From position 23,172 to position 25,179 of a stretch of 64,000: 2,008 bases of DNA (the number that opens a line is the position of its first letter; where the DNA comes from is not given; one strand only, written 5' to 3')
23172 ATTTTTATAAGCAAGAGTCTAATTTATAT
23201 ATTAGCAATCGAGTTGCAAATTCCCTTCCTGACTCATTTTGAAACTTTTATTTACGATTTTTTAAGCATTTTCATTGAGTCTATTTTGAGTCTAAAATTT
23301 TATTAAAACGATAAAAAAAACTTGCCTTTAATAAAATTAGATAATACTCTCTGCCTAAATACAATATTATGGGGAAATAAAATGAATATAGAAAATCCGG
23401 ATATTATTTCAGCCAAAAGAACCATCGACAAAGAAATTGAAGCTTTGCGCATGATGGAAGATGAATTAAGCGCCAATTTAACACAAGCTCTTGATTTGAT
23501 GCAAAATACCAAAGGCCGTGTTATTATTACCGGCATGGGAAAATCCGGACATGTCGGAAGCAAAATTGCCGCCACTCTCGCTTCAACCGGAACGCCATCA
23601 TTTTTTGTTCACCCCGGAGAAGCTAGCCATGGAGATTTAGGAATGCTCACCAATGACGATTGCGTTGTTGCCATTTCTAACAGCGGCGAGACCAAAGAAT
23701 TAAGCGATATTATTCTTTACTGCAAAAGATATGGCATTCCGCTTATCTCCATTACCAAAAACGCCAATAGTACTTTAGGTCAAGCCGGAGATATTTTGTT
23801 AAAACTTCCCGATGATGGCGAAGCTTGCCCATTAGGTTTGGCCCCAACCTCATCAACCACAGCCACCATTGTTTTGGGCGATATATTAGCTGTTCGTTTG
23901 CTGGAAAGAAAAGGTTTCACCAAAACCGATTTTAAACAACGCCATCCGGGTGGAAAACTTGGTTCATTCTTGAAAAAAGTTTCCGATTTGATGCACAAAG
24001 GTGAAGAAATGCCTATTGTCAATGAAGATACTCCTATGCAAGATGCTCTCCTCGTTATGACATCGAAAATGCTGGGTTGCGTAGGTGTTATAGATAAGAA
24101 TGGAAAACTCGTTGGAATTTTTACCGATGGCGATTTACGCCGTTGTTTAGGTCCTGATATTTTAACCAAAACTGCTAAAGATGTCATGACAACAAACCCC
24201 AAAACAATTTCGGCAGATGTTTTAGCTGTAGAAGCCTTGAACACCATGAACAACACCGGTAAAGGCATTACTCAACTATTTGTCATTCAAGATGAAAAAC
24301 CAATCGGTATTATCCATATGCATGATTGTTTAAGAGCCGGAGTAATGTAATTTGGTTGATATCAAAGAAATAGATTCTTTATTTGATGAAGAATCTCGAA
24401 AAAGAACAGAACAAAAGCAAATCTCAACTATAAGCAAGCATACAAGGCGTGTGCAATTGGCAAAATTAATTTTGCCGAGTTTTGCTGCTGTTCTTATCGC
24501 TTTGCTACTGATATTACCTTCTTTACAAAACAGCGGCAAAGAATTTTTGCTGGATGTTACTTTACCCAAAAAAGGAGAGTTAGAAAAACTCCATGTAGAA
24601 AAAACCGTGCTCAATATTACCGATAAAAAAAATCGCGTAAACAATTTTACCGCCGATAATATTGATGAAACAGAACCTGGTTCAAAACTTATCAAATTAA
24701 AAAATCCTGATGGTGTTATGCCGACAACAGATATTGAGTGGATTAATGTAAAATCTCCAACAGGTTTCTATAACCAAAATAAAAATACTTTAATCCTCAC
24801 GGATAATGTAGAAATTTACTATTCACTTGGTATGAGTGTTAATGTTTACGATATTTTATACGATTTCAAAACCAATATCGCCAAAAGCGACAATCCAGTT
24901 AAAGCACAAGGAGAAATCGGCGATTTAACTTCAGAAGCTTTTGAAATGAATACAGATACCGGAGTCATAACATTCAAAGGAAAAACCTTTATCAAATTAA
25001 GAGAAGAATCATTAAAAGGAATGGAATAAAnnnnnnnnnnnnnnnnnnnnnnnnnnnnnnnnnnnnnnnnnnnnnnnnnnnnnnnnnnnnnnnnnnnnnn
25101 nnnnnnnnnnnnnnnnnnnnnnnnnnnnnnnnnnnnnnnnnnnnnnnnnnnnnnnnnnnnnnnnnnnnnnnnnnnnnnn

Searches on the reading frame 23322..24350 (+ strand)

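Call 75: search_protein_families(library=pfam, proteins=[window:23322-24350:+], max_evalue=0.00001)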
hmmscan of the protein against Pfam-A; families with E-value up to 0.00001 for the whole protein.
window:23322-24350:+ (342 aa): 2 families
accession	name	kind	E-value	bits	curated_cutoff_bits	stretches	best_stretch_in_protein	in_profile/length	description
PF01380.27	SIS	-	1.4e-28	99.8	25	1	64-192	5-131/131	SIS domain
PF00571.33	CBS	-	7.1e-24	84.3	24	2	285-339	1-54/57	CBS domain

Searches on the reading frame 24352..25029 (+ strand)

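Call 75: search_protein_families(library=pfam, proteins=[window:24352-25029:+], max_evalue=0.00001)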
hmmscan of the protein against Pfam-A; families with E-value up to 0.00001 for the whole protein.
window:24352-25029:+ (225 aa): 1 family
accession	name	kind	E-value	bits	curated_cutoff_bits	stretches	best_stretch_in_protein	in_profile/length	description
PF06835.18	LptC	-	3.6e-12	46.7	21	1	47-211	2-169/175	Lipopolysaccharide-assembly, LptC-related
